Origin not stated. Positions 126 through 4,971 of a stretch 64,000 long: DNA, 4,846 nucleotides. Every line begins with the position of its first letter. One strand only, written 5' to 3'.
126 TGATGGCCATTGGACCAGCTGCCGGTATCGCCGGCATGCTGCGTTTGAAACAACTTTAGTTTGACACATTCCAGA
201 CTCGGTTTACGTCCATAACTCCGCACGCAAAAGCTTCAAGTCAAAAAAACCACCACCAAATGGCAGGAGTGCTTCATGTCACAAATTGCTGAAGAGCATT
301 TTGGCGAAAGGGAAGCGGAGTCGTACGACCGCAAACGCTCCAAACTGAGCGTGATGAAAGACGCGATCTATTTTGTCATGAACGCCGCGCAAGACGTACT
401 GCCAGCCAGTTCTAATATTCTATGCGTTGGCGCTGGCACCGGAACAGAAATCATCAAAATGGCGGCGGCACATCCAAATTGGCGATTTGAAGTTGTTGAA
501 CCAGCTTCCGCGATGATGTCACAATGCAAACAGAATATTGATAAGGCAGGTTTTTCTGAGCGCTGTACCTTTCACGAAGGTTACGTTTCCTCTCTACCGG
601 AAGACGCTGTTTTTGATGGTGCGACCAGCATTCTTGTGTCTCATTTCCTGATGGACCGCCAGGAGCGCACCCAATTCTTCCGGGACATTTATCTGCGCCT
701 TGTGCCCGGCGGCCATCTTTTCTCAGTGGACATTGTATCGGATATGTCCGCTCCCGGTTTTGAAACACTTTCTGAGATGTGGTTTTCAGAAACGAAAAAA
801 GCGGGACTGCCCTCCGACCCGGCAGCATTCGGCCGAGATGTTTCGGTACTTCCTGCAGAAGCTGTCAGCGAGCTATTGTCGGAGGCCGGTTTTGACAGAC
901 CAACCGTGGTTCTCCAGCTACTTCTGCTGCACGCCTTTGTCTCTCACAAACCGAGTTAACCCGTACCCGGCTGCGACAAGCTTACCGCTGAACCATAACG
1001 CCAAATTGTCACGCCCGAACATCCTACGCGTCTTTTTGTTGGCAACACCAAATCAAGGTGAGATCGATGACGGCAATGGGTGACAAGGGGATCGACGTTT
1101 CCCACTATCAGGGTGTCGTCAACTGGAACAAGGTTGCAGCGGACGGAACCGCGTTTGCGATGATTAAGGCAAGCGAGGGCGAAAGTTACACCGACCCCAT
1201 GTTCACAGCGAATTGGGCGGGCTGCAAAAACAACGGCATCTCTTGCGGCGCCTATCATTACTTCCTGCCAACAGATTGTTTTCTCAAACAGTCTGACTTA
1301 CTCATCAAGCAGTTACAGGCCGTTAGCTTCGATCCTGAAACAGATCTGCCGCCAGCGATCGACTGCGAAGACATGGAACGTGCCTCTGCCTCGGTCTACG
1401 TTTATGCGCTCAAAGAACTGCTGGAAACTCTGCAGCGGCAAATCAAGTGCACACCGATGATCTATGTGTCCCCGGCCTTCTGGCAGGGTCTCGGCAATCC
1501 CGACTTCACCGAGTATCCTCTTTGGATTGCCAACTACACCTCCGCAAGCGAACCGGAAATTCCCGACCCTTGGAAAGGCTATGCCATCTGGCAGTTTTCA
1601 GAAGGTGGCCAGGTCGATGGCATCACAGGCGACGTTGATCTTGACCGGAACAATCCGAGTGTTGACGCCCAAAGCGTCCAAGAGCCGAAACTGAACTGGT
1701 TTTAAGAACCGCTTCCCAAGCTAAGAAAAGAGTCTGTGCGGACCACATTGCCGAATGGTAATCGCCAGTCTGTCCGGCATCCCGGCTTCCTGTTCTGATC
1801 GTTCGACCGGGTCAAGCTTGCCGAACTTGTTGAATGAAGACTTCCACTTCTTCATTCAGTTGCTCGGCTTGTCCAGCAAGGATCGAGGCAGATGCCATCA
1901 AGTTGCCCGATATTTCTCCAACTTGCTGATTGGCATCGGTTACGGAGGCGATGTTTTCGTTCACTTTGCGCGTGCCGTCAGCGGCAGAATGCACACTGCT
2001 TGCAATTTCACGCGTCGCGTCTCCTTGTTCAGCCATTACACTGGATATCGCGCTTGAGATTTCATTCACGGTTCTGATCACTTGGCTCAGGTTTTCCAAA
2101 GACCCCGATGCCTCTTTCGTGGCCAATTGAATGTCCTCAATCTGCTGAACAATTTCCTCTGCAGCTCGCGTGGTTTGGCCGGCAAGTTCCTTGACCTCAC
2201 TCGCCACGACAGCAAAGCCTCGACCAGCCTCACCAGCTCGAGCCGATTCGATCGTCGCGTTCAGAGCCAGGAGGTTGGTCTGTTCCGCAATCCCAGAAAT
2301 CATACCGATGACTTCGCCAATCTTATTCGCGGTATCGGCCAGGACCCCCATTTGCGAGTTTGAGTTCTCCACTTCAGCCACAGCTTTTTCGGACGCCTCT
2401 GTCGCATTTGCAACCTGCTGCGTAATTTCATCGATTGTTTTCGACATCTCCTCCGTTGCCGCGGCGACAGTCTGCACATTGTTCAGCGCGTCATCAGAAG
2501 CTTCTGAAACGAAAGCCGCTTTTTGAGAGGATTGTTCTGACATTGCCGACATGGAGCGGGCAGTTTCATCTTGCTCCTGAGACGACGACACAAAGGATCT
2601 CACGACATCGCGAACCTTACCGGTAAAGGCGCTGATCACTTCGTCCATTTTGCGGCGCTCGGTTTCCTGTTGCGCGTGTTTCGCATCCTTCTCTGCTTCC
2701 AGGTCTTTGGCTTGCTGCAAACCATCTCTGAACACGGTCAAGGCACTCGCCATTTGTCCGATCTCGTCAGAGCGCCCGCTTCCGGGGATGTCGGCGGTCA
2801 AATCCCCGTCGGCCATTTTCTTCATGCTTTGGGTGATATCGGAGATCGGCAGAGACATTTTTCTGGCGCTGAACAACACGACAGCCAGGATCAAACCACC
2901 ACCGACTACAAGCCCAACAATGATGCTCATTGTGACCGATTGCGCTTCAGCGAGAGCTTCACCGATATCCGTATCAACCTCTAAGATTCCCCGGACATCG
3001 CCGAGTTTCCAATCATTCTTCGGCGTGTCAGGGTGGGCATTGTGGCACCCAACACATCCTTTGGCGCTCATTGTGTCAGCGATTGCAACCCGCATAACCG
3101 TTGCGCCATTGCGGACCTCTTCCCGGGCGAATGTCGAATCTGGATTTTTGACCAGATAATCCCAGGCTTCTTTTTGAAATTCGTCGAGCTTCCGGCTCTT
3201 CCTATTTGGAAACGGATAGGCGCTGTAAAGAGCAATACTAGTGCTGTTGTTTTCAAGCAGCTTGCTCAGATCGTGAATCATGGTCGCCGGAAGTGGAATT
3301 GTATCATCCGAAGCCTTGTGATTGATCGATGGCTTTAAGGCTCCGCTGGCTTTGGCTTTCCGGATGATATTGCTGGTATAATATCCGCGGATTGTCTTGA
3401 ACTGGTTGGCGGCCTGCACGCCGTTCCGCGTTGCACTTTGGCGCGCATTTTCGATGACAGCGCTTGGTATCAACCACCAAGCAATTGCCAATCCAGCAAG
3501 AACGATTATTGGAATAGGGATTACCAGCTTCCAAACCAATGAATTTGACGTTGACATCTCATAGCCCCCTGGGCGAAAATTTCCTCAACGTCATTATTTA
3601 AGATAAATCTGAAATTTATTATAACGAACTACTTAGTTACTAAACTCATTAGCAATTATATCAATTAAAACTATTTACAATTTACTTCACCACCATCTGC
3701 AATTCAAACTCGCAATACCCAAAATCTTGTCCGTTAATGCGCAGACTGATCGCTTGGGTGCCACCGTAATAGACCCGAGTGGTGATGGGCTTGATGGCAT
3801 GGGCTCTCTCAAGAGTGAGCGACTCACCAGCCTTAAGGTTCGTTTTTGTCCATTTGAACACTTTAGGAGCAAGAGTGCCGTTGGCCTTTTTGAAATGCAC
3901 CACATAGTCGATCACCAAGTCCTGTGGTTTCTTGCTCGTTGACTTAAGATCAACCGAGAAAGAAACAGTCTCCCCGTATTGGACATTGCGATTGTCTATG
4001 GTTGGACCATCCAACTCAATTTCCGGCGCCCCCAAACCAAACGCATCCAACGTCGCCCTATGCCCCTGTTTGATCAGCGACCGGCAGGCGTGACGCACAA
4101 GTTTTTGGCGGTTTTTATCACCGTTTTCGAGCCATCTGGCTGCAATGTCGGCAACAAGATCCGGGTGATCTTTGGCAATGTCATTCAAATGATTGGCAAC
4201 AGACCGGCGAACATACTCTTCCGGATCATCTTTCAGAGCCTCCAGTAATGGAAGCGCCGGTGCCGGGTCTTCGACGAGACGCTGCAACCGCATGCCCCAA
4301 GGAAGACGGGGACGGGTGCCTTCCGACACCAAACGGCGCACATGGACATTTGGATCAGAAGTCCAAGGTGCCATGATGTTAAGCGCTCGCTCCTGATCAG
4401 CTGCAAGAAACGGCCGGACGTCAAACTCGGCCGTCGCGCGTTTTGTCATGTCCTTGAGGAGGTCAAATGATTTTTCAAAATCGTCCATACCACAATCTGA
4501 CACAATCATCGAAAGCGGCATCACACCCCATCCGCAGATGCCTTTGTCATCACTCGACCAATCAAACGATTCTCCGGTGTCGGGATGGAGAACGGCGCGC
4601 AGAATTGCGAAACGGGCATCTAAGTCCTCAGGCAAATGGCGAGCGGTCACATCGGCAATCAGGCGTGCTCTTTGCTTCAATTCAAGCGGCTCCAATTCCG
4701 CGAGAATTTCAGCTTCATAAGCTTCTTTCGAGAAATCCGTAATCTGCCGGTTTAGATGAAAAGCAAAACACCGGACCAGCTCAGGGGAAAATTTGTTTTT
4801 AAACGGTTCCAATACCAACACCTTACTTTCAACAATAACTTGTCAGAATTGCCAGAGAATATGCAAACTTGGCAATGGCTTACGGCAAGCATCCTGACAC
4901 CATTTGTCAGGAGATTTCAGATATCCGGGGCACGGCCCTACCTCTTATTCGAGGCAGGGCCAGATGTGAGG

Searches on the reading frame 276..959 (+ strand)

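Call 74: search_protein_families(library=pfam, proteins=[window:276-959:+], max_evalue=0.001)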
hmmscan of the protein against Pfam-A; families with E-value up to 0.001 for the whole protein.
window:276-959:+ (227 aa): 5 families
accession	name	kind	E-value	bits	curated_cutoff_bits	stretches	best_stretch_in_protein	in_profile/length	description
PF13649.12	Methyltransf_25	-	1.4e-12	48.6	27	1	48-146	1-97/97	Methyltransferase domain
PF08241.18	Methyltransf_11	-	1.6e-09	38.7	21.2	1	49-149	1-94/95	Methyltransferase domain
PF08242.18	Methyltransf_12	-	1.9e-09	38.5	30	1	51-148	3-98/98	Methyltransferase domain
PF13847.12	Methyltransf_31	-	6.4e-08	32.8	27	1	47-156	6-115/145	Methyltransferase domain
PF13489.12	Methyltransf_23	-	0.00023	21.4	27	1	41-207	19-160/164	Methyltransferase domain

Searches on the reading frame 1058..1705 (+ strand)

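Call 74: search_protein_families(library=pfam, proteins=[window:1058-1705:+], max_evalue=0.001)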
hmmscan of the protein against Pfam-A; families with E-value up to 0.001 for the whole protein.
window:1058-1705:+ (215 aa): 1 family
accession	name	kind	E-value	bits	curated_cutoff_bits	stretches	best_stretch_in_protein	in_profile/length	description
PF01183.26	Glyco_hydro_25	-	5.4e-41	141.3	27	1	12-189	1-180/180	Glycosyl hydrolases family 25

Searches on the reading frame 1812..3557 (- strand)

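Call 74: search_protein_families(library=pfam, proteins=[window:1812-3557:-], max_evalue=0.001)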
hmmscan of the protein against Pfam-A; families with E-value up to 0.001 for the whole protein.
window:1812-3557:- (581 aa): 4 families
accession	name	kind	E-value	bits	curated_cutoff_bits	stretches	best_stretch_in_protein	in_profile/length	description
PF00015.26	MCPsignal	-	2e-33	116.1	34.6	1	384-548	6-170/172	Methyl-accepting chemotaxis protein (MCP) signalling domain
PF11845.13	Tll0287-like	-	1.6e-14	55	24.1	1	37-194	3-141/144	Tll0287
PF00672.30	HAMP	-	8.5e-13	48.9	25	1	230-282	2-53/53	HAMP domain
PF06103.16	DUF948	-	0.00039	21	37.2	0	490-553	21-84/89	Bacterial protein of unknown function (DUF948)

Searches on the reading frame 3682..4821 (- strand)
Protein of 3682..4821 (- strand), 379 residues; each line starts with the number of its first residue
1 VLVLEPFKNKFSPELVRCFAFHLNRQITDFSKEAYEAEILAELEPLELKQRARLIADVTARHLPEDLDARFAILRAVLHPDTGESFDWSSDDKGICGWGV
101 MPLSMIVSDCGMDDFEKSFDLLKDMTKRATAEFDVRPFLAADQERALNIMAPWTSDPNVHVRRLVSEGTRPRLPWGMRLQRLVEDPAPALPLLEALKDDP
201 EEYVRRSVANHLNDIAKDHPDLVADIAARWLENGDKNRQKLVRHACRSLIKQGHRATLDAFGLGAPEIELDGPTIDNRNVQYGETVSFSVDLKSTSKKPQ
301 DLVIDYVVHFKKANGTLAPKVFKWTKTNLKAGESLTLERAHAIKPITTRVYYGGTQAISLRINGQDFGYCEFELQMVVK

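Call 74: search_protein_families(library=pfam, proteins=[window:3682-4821:-], max_evalue=0.001)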
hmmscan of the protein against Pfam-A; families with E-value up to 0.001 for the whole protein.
window:3682-4821:- (379 aa): 3 families
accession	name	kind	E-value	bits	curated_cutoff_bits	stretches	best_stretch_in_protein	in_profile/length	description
PF08713.17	DNA_alkylation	-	4.1e-05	23.8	21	1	135-247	111-211/213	DNA alkylation repair enzyme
PF13646.12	HEAT_2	-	0.00032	21.4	27.7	0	191-260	3-66/88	HEAT repeats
PF02985.28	HEAT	-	0.00042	20.7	23.5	0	190-218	2-30/31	HEAT repeat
